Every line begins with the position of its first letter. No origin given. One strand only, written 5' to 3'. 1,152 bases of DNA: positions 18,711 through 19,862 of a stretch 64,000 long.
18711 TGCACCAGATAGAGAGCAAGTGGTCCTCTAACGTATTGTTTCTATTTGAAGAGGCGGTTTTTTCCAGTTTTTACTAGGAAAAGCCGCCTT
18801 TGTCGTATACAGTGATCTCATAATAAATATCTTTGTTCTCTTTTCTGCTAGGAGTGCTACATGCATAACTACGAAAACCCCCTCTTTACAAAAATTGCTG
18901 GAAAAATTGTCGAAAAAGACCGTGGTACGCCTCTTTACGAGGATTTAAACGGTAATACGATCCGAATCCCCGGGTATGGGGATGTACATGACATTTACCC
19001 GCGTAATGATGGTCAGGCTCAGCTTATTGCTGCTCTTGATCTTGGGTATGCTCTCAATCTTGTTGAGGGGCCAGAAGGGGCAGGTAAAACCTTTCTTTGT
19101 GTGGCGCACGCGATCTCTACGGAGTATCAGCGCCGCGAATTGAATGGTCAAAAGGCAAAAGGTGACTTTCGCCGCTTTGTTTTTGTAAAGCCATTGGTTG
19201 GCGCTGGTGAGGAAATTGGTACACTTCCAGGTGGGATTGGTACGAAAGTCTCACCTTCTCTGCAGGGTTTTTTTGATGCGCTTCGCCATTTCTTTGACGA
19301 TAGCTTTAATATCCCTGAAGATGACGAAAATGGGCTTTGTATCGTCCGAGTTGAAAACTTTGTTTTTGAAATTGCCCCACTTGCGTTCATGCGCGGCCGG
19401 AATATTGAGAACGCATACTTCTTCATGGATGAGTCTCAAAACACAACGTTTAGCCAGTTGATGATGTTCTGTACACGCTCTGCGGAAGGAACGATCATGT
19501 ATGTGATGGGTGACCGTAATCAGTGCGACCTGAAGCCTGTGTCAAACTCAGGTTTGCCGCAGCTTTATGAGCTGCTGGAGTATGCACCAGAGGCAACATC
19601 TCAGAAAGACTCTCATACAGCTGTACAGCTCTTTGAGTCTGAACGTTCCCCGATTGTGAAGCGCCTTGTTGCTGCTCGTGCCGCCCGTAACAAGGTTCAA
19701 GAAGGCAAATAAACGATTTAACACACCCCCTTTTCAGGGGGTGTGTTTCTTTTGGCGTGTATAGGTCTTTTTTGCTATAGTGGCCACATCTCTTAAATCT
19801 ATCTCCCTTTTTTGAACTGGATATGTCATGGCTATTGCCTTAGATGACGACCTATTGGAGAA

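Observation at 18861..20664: Divergent PhoH-like ATPase plus RecB-family PD-(D/E)XK nuclease as separately terminated units at the island edge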

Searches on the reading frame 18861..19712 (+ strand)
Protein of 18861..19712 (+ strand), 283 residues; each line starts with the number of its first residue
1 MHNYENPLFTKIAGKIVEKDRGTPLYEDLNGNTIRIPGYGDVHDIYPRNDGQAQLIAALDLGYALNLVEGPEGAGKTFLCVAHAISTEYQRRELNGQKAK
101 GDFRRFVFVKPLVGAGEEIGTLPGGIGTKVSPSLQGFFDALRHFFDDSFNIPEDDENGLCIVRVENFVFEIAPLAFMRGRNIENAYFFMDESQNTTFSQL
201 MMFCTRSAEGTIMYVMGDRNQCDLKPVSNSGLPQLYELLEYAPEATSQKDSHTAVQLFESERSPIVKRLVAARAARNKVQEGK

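Call 3: search_protein_families(library=pfam, proteins=[window:18861-19712:+], max_evalue=1)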
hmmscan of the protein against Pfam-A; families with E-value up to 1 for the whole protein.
window:18861-19712:+ (283 aa): 2 families
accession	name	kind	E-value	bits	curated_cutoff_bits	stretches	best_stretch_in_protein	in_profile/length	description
PF02562.22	PhoH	-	8.5e-38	130.3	27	1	45-271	2-202/205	PhoH-like protein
PF13604.12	AAA_30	-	0.002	18.3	27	1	49-80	3-35/191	AAA domain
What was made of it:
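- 18861..19712 (+): PhoH-family P-loop NTPase, 283 aa. It consists of a stand-alone ATPase domain plus a ~45-aa N-terminal extension, and carries two insertions specific to this locus. PF02562 E=8.5e-38 (call 3).
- Checked: ORF 18861..19712 (+, 283 aa) matches Pfam PF02562 PhoH at E=8.5e-38, 130 bits against a cut-off of 27 (call 3).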

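Call 4: search_protein_families(library=phrogs, proteins=[window:18861-19712:+], max_evalue=0.1)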
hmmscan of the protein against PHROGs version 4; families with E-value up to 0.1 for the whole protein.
window:18861-19712:+ (283 aa): 2 families
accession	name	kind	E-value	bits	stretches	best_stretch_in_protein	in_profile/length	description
phrog_170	-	other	4.8e-44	152.1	1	42-278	70-282/323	PhoH-like phosphate starvation-inducible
phrog_2765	-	other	2.3e-27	96.9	1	42-240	229-417/443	PhoH-like phosphate starvation-inducible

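Call 8: search_protein_families(library=padloc, proteins=[window:18861-19712:+], max_evalue=0.1)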
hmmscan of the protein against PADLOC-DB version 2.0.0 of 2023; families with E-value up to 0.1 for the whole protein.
window:18861-19712:+ (283 aa): 1 family
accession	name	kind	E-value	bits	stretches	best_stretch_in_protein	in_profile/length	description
PDLC00119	GajB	-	0.0043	14.1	1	185-221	220-256/565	UrvD helicase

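Call 9: search_protein_families(library=ncbifam, proteins=[window:18861-19712:+], max_evalue=0.1)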
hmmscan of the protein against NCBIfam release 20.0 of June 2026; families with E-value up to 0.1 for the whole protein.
window:18861-19712:+ (283 aa): 2 families
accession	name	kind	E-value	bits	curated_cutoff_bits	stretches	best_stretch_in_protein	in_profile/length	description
NF007827.1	PRK10536.1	equivalog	5.6e-28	98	380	1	41-234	45-219/253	phosphate starvation-inducible protein PhoH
NF053827.1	RNA5-3helPhoH2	equivalog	2.8e-08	33.2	680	1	100-266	265-416/427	RNA 5'-3' helicase PhoH2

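Call 11: search_dna_similar(query=window:18861-19712:+, collection=plasmids, mode=protein, max_rows=30)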
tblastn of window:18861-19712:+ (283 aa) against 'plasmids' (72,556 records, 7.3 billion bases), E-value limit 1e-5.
Records with a match: 617; places in all: 635; records where one place covers at least 80% of the query: 138.
Best place of each record, by identity: <60% 617.
By first word of the organism name: Klebsiella 335; Enterobacter 88; Salmonella 46; Escherichia 24; Citrobacter 23; Sinorhizobium 5; Methylobacterium 5; Paracoccus 5; Cronobacter 5; Thioclava 5; and 53 more.
By predicted mobility (MOB-suite, as given by PLSDB): non-mobilizable 593; conjugative 14; mobilizable 10.
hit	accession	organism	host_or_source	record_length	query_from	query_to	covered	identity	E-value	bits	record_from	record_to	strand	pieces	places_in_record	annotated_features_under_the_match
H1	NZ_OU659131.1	Providencia alcalifaciens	Canis lupus familiaris,intestine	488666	36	275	85%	36.4%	4e-26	114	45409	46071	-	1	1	PhoH family protein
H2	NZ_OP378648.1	Klebsiella pneumoniae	-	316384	36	275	85%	36.0%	3e-27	117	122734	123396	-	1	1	PhoH family protein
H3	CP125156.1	Klebsiella pneumoniae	-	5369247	36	275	85%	36.0%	3e-27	117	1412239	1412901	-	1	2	PhoH family protein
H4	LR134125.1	Klebsiella aerogenes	not available: to be reported later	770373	36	283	88%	34.5%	1e-26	116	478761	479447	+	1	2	ybeZ: phoH-like protein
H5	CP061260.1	Escherichia coli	Homo sapiens,cell culture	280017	36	283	88%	34.5%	2e-26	115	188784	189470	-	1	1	PhoH family protein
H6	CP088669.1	Escherichia coli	Homo sapiens,blood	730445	36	283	88%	34.5%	2e-26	115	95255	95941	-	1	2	ybeZ: PhoH family protein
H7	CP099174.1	Escherichia coli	culture,Pooled soil sample collected ...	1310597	36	283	88%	34.5%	2e-26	115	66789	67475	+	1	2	ybeZ: PhoH family protein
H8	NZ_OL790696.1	Escherichia coli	-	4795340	36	283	88%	34.5%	2e-26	115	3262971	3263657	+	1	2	none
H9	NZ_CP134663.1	Escherichia coli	Larus michahellis,bacteria,cloaca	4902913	36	283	88%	34.5%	2e-26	115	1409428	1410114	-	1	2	none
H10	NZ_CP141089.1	Escherichia coli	Homo sapiens,Infected Human Urine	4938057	36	283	88%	34.5%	2e-26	115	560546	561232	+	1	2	none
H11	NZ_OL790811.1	Proteus mirabilis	-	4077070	45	275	82%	36.3%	8e-25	110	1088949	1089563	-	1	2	none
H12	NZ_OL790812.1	Proteus mirabilis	-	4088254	45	275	82%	36.3%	8e-25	110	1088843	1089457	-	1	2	none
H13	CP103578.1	Enterobacter hormaechei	Homo sapiens,blood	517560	36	283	88%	33.7%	3e-26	115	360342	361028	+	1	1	PhoH family protein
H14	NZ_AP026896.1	Aeromonas caviae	Microbe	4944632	45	275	82%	36.1%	3e-25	112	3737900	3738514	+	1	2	none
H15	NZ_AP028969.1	Yersinia pseudotuberculosis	-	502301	36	283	88%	33.3%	1e-25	113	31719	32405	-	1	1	PhoH family protein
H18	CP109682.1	Pseudomonas aeruginosa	Homo sapiens,whole organism,swab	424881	45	283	84%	34.0%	3e-31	129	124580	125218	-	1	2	PhoH family protein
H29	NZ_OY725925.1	Bacteroides finegoldii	-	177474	16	240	80%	34.2%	5e-27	117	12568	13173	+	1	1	PhoH family protein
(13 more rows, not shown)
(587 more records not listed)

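Call 13: find_homologous_proteins(query=window:18861-19712:+, max_evalue=1e-10)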
Query window:18861-19712:+ (283 aa): 2541 proteins with E <= 1e-10 among 5220 candidates; the best 120 are listed.
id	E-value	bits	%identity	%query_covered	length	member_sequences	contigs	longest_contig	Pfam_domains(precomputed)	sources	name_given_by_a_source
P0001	5.5e-188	641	100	100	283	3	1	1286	PF02562.23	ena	-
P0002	9.1e-28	115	38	74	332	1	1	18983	PF13604.13,PF13245.13,PF02562.23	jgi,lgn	jgi:phosphate starvation-inducible PhoH-like protein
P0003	1.9e-27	114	35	86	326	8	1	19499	PF13604.13,PF13245.13,PF02562.23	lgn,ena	-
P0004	7.9e-27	112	37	92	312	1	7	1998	PF13604.13,PF13245.13,PF02562.23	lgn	-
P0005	8.3e-27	112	39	73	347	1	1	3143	PF13604.13,PF13245.13,PF02562.23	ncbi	-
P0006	9.4e-27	112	37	81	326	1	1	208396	PF13604.13,PF13245.13,PF02562.23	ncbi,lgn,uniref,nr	ncbi:phosphate starvation-inducible PhoH-like protein [Sinobacterium caligoides]|uniref:PhoH-like pr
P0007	1.5e-26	112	36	84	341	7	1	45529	PF13604.13,PF13245.13,PF02562.23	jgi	jgi:phosphate starvation-inducible PhoH-like protein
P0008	2.3e-26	111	36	83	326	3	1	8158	PF13604.13,PF13245.13,PF02562.23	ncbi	-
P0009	2.7e-26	111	37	81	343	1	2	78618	PF13604.13,PF13245.13,PF02562.23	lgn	-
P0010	3.2e-26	110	35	89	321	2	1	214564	PF13604.13,PF13245.13,PF02562.23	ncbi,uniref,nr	ncbi:PhoH family protein [Hahella sp. CCB-MM4]|uniref:PhoH family protein n=1 Tax=Hahella sp. (strai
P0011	3.6e-26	110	37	77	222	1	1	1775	PF13604.13,PF13245.13,PF02562.23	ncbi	-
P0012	4.0e-26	110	36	95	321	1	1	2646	PF13604.13,PF13245.13,PF02562.23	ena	-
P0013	4.7e-26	110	36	84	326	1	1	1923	PF13604.13,PF13245.13,PF02562.23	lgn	-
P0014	5.5e-26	110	36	87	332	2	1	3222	PF13604.13,PF13245.13,PF02562.23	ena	-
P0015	7.0e-26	109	38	74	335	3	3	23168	PF13604.13,PF13245.13,PF02562.23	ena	-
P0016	7.4e-26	109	36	81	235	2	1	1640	PF13604.13,PF13245.13,PF02562.23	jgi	jgi:phosphate starvation-inducible PhoH-like protein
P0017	7.5e-26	109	38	81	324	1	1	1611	PF13604.13,PF13245.13,PF02562.23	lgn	-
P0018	8.0e-26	109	39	87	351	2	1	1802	PF13604.13,PF13245.13,PF02562.23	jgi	jgi:phosphate starvation-inducible PhoH-like protein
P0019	8.9e-26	109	41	66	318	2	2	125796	PF13245.13,PF02562.23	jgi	jgi:phosphate starvation-inducible PhoH-like protein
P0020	9.2e-26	109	37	81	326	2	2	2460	PF13604.13,PF13245.13,PF02562.23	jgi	jgi:phosphate starvation-inducible PhoH-like protein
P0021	9.3e-26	109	39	71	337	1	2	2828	PF13604.13,PF13245.13,PF02562.23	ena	-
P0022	9.5e-26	109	40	70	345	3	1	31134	PF13604.13,PF13245.13,PF02562.23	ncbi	-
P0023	9.6e-26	109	35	92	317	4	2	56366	PF13604.13,PF13245.13,PF02562.23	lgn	-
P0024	1.2e-25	109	40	69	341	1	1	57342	PF00013.36,PF13604.13,PF13245.13,PF02562.23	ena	-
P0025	1.3e-25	108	39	83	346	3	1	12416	PF13604.13,PF13245.13,PF02562.23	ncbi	-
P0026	1.3e-25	108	36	81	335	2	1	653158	PF13604.13,PF13245.13,PF02562.23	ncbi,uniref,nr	ncbi:PhoH family protein [Mangrovitalea sediminis]|uniref:PhoH family protein n=1 Tax=Mangrovitalea 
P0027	1.3e-25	108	37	81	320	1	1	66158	PF00270.36,PF13604.13,PF13245.13,PF02562.23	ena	-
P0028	1.4e-25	108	39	84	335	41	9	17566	PF13604.13,PF13245.13,PF02562.23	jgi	jgi:phosphate starvation-inducible PhoH-like protein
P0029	1.5e-25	108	36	81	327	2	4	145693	PF13604.13,PF13245.13,PF02562.23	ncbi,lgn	-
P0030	1.5e-25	108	39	71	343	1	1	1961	PF02562.23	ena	-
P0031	1.6e-25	108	38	81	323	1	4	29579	PF13604.13,PF13245.13,PF02562.23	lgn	-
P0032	1.6e-25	108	37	83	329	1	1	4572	PF13604.13,PF13245.13,PF02562.23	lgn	-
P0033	1.7e-25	108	38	81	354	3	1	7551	PF13604.13,PF13245.13,PF02562.23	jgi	jgi:phosphate starvation-inducible PhoH-like protein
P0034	1.8e-25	108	38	77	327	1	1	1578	PF13604.13,PF13245.13,PF02562.23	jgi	jgi:phosphate starvation-inducible PhoH-like protein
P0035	2.0e-25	108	36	83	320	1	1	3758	PF13604.13,PF13245.13,PF02562.23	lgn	-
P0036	2.2e-25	108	36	81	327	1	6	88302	PF13604.13,PF13245.13,PF02562.23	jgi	jgi:phosphate starvation-inducible PhoH-like protein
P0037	2.3e-25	108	39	84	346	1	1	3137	PF13604.13,PF13245.13,PF02562.23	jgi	jgi:phosphate starvation-inducible PhoH-like protein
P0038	2.4e-25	108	36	81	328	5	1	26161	PF13604.13,PF13245.13,PF02562.23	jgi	-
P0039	2.4e-25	108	37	84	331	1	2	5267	PF13604.13,PF13245.13,PF02562.23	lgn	-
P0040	2.6e-25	107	39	75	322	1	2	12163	PF13604.13,PF13245.13,PF02562.23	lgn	-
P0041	2.7e-25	107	40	72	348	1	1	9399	PF13604.13,PF13245.13,PF02562.23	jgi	jgi:phosphate starvation-inducible PhoH-like protein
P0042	2.7e-25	107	40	74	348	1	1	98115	PF13604.13,PF13245.13,PF00580.28,PF02562.23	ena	-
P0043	2.8e-25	107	33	94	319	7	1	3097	PF13604.13,PF13245.13,PF02562.23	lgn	-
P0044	2.8e-25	107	37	81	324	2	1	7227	PF13604.13,PF13245.13,PF02562.23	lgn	-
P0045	2.8e-25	107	36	82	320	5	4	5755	PF13604.13,PF13245.13,PF13401.13,PF02562.23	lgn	-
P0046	2.9e-25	107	38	81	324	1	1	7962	PF13604.13,PF13245.13,PF02562.23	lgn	-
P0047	2.9e-25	107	36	89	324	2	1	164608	PF13604.13,PF13245.13,PF02562.23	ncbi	-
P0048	3.7e-25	107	35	84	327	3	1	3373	PF13604.13,PF13245.13,PF02562.23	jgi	jgi:phosphate starvation-inducible PhoH-like protein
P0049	3.9e-25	107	35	92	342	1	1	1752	PF13604.13,PF13245.13,PF00580.28,PF02562.23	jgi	jgi:phosphate starvation-inducible protein PhoH and related proteins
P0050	3.9e-25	107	37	83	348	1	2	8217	PF13604.13,PF13245.13,PF02562.23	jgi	jgi:phosphate starvation-inducible PhoH-like protein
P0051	3.9e-25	107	38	84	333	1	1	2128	PF13604.13,PF13245.13,PF02562.23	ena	-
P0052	4.0e-25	107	39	69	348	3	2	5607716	PF13604.13,PF13245.13,PF02562.23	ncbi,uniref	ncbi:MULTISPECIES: PhoH family protein [unclassified Alsobacter]|uniref:PhoH-like protein n=1 Tax=Al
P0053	4.1e-25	107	37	81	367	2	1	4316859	PF13604.13,PF13245.13,PF02562.23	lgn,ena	-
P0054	4.2e-25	107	39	76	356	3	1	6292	PF13604.13,PF13245.13,PF02562.23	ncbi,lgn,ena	-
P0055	4.3e-25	107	37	84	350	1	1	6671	PF13604.13,PF13245.13,PF00580.28,PF02562.23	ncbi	-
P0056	4.3e-25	107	38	69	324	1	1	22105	PF13604.13,PF13245.13,PF02562.23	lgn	-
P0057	4.4e-25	107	38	81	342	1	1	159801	PF13604.13,PF13245.13,PF00580.28,PF02562.23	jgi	jgi:phosphate starvation-inducible PhoH-like protein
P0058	4.4e-25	107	36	81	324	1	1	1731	PF13604.13,PF13245.13,PF02562.23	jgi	jgi:phosphate starvation-inducible protein PhoH and related proteins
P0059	4.4e-25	107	36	81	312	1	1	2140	PF13604.13,PF13245.13,PF02562.23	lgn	-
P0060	4.5e-25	107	37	83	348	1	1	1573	PF13604.13,PF13245.13,PF02562.23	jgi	jgi:phosphate starvation-inducible PhoH-like protein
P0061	4.5e-25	107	39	81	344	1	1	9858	PF13604.13,PF13245.13,PF00580.28,PF02562.23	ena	-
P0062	4.6e-25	107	37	81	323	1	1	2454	PF13604.13,PF13245.13,PF02562.23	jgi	jgi:phosphate starvation-inducible PhoH-like protein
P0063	4.6e-25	107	37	81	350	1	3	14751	PF13604.13,PF13245.13,PF02562.23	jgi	jgi:phosphate starvation-inducible PhoH-like protein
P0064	4.7e-25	107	35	85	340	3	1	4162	PF13604.13,PF13245.13,PF02562.23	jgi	jgi:phosphate starvation-inducible PhoH-like protein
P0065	4.8e-25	107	35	92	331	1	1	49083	PF13604.13,PF13245.13,PF02562.23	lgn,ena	-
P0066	4.9e-25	107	36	81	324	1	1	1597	PF13604.13,PF13245.13,PF02562.23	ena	-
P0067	4.9e-25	107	36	81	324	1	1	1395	PF13604.13,PF13245.13,PF02562.23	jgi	-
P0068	5.2e-25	106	38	77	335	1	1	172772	PF13604.13,PF13245.13,PF02562.23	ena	-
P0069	5.2e-25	106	43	63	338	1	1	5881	PF13604.13,PF13245.13,PF02562.23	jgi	jgi:phosphate starvation-inducible PhoH-like protein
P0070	5.2e-25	106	36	85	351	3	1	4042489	PF13604.13,PF13245.13,PF02562.23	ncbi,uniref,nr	ncbi:ATP-binding protein [Terasakiispira papahanaumokuakeensis]|uniref:PhoH-like protein n=1 Tax=Ter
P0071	5.3e-25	106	38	81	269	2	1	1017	PF13604.13,PF13245.13,PF00580.28,PF02562.23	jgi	jgi:phosphate starvation-inducible PhoH-like protein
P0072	5.4e-25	106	35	83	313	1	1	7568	PF13604.13,PF13245.13,PF02562.23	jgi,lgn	jgi:phosphate starvation-inducible PhoH-like protein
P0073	5.5e-25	106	37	81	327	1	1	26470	PF13604.13,PF13245.13,PF02562.23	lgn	-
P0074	5.6e-25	106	36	81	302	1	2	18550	PF13604.13,PF13245.13,PF02562.23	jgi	-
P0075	6.2e-25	106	35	82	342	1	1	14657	PF13604.13,PF13245.13,PF02562.23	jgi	jgi:phosphate starvation-inducible PhoH-like protein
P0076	6.3e-25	106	37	81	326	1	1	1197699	PF13604.13,PF13245.13,PF02562.23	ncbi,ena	-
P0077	6.6e-25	106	38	81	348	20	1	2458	PF13604.13,PF13245.13,PF02562.23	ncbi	-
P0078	7.4e-25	106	36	83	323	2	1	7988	PF13604.13,PF13245.13,PF02562.23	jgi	jgi:phosphate starvation-inducible protein PhoH and related proteins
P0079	7.8e-25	106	35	92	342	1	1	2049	PF13604.13,PF13245.13,PF02562.23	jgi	jgi:phosphate starvation-inducible protein PhoH and related proteins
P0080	7.8e-25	106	36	81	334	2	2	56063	PF13245.13,PF02562.23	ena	-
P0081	7.8e-25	106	36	81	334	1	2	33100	PF13245.13,PF02562.23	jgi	-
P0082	7.9e-25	106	41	69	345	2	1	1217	PF13604.13,PF13245.13,PF02562.23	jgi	jgi:phosphate starvation-inducible PhoH-like protein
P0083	7.9e-25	106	39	81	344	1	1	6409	PF13604.13,PF13245.13,PF02562.23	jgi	jgi:phosphate starvation-inducible PhoH-like protein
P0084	7.9e-25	106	39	81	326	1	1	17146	PF13604.13,PF13245.13,PF02562.23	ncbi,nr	ncbi:MAG: PhoH family protein [Pseudorhodoplanes sp.]|nr:PhoH family protein [Pseudorhodoplanes sp.]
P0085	8.2e-25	106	42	63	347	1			PF13604.13,PF13245.13,PF02562.23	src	-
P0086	8.4e-25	106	38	85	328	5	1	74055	PF13604.13,PF13245.13,PF02562.23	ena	-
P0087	8.6e-25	106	35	84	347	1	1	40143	PF13604.13,PF13245.13,PF02562.23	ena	-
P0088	8.6e-25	106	37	81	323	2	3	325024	PF13604.13,PF13245.13,PF02562.23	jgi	jgi:phosphate starvation-inducible PhoH-like protein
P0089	8.8e-25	106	37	81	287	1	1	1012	PF13604.13,PF13245.13,PF02562.23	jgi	jgi:phosphate starvation-inducible PhoH-like protein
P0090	8.9e-25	106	37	82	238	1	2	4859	PF13604.13,PF13245.13,PF02562.23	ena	-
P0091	9.0e-25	106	36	81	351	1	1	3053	PF13604.13,PF13245.13,PF02562.23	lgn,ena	-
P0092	9.1e-25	106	37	71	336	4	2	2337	PF01695.24,PF13604.13,PF13245.13,PF02562.23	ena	-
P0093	9.3e-25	106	40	62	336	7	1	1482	PF01695.24,PF13245.13,PF02562.23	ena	-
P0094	9.5e-25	106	35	84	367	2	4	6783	PF13604.13,PF13245.13,PF02562.23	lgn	-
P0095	9.6e-25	106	36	87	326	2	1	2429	PF13604.13,PF13245.13,PF02562.23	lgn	-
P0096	9.6e-25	106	38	83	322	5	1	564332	PF13604.13,PF13245.13,PF02562.23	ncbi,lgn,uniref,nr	ncbi:PhoH family protein [Hahella sp. CR1]|uniref:PhoH family protein n=1 Tax=Hahella sp. CR1 TaxID=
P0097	1.0e-24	105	37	83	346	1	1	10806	PF13604.13,PF13245.13,PF02562.23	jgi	jgi:phosphate starvation-inducible PhoH-like protein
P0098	1.0e-24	105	39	81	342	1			PF13604.13,PF13245.13,PF02562.23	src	-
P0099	1.0e-24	105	37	86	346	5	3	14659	PF13604.13,PF13245.13,PF02562.23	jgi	jgi:phosphate starvation-inducible PhoH-like protein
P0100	1.0e-24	105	42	63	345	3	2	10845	PF13604.13,PF13245.13,PF02562.23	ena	-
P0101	1.0e-24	105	36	82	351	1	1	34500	PF13604.13,PF13245.13,PF02562.23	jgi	-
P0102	1.1e-24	105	37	87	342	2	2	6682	PF13604.13,PF13245.13,PF00580.28,PF02562.23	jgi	jgi:phosphate starvation-inducible PhoH-like protein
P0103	1.1e-24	105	39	81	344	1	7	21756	PF13604.13,PF13245.13,PF02562.23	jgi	jgi:phosphate starvation-inducible PhoH-like protein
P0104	1.1e-24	105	38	76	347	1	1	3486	PF13604.13,PF13245.13,PF00580.28,PF02562.23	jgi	jgi:phosphate starvation-inducible protein PhoH and related proteins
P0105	1.1e-24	105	37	71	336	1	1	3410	PF01695.24,PF13604.13,PF13245.13,PF02562.23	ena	-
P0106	1.1e-24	105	37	81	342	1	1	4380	PF13604.13,PF13245.13,PF02562.23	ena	-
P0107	1.1e-24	105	38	82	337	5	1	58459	PF13604.13,PF13245.13,PF02562.23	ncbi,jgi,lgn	jgi:phosphate starvation-inducible PhoH-like protein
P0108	1.2e-24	105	39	81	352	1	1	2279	PF13604.13,PF13245.13,PF02562.23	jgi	jgi:phosphate starvation-inducible PhoH-like protein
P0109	1.2e-24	105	37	81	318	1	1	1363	PF13604.13,PF13245.13,PF02562.23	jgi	jgi:phosphate starvation-inducible protein PhoH and related proteins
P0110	1.2e-24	105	38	81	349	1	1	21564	PF13604.13,PF13245.13,PF02562.23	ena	-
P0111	1.3e-24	105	41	69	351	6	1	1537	PF13604.13,PF13245.13,PF02562.23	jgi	jgi:phosphate starvation-inducible PhoH-like protein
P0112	1.3e-24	105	39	81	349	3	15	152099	PF13604.13,PF13245.13,PF02562.23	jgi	jgi:phosphate starvation-inducible PhoH-like protein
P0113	1.3e-24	105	40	69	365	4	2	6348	PF13604.13,PF13245.13,PF02562.23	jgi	jgi:phosphate starvation-inducible protein PhoH and related proteins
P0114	1.4e-24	105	38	75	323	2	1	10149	PF13604.13,PF13245.13,PF02562.23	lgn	-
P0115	1.4e-24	105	39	74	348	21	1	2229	PF13604.13,PF13245.13,PF02562.23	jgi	jgi:phosphate starvation-inducible protein PhoH and related proteins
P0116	1.4e-24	105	36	80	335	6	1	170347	PF13604.13,PF13245.13,PF02562.23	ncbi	ncbi:PhoH family protein [Marinobacter sp. 1Y8]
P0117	1.4e-24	105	35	89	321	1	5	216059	PF13604.13,PF13245.13,PF02562.23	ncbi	-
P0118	1.4e-24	105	36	81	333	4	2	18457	PF13245.13,PF02562.23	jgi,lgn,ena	-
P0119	1.4e-24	105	37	82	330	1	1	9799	PF13604.13,PF13245.13,PF02562.23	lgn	-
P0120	1.4e-24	105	37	85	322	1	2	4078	PF13604.13,PF13245.13,PF02562.23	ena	-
